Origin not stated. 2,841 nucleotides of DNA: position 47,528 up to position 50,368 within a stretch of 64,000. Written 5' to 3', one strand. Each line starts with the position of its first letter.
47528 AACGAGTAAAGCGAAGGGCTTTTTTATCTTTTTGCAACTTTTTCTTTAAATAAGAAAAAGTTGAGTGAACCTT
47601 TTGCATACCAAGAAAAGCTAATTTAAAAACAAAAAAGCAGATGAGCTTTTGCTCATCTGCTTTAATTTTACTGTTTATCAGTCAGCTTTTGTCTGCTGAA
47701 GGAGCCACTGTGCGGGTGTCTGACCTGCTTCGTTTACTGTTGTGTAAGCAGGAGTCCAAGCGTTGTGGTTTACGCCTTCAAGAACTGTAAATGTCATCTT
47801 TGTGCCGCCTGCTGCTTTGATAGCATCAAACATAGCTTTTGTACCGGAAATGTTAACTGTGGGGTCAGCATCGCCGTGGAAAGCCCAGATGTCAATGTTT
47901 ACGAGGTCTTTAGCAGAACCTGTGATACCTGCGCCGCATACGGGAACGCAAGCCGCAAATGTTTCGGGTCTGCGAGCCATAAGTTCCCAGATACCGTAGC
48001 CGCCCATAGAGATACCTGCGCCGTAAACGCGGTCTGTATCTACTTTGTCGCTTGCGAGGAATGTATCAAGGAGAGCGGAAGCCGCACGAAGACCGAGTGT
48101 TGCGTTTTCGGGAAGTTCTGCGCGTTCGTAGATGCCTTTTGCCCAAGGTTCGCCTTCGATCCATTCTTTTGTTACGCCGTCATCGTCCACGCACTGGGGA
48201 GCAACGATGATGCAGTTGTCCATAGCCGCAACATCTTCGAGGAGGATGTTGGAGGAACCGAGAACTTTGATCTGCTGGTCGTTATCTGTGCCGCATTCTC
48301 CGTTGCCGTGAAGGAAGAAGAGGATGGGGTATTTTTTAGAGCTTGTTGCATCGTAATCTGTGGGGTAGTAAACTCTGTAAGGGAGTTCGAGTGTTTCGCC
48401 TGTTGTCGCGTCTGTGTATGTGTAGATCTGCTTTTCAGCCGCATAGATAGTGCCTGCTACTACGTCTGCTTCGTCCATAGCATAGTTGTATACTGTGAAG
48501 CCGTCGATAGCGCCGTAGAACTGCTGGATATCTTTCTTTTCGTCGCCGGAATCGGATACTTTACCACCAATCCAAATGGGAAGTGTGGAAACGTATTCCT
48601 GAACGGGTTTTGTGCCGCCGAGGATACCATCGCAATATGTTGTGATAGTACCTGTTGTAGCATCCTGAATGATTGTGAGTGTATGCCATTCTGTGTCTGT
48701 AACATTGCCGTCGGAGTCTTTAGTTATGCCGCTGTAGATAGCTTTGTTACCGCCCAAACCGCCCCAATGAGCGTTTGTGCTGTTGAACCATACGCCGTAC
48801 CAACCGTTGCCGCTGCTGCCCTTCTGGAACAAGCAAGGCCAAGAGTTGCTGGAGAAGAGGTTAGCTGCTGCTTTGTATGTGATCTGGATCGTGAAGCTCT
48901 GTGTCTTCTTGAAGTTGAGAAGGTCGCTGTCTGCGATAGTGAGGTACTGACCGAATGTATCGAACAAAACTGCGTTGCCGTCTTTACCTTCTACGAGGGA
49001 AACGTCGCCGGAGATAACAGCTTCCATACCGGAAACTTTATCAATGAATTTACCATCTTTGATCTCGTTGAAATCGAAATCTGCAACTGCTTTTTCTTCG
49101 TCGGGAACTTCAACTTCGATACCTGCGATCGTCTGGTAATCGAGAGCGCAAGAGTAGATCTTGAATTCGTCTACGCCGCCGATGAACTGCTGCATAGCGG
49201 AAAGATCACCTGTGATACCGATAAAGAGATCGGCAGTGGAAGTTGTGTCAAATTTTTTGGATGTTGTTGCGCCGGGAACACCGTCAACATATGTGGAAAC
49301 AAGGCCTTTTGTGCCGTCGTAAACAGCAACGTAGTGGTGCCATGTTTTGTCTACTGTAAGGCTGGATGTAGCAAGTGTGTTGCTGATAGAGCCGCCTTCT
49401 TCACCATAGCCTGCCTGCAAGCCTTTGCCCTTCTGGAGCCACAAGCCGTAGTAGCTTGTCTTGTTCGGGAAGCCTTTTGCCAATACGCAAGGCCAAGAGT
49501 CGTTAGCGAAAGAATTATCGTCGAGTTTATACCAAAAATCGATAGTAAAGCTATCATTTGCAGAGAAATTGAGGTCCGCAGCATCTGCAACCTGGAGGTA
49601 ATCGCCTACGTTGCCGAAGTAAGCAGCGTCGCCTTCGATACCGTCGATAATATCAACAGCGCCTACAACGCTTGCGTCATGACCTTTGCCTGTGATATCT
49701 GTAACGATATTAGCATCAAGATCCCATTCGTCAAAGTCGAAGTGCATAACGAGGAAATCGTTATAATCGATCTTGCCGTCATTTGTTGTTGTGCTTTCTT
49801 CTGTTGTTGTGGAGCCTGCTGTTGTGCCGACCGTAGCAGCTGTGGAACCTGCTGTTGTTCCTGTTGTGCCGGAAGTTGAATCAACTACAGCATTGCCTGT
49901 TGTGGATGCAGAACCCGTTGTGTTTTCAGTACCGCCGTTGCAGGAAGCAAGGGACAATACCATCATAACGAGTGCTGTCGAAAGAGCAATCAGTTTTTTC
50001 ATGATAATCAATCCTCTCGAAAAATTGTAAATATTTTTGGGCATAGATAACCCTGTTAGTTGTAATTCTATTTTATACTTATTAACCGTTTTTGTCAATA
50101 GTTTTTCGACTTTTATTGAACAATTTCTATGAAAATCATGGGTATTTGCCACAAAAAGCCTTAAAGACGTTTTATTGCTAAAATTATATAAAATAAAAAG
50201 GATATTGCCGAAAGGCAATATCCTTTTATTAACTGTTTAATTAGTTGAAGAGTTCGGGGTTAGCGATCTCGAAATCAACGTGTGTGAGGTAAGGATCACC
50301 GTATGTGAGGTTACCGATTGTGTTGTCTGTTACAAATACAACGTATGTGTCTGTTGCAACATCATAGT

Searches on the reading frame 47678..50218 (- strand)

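Call 16: search_protein_families(library=pfam, proteins=[window:47678-50218:-])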
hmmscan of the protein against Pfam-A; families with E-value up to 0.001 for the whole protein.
window:47678-50218:- (846 aa): 5 families
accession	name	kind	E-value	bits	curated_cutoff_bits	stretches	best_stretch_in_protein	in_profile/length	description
PF13385.13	Laminin_G_3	-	3.4e-29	102.4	27.6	2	205-365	4-151/151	Concanavalin A-like lectin/glucanases superfamily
PF00326.27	Peptidase_S9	-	1.5e-07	31.6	22.6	0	717-762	52-97/213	Prolyl oligopeptidase family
PF02210.31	Laminin_G_2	-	4.3e-05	24.4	22.9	0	502-575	46-122/126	Laminin G domain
PF00756.26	Esterase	-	6e-05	23.4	22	1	613-757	9-143/251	Putative esterase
PF07953.20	Toxin_R_bind_N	-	0.00029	21.1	23.8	0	170-235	2-67/191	Clostridium neurotoxin, N-terminal receptor binding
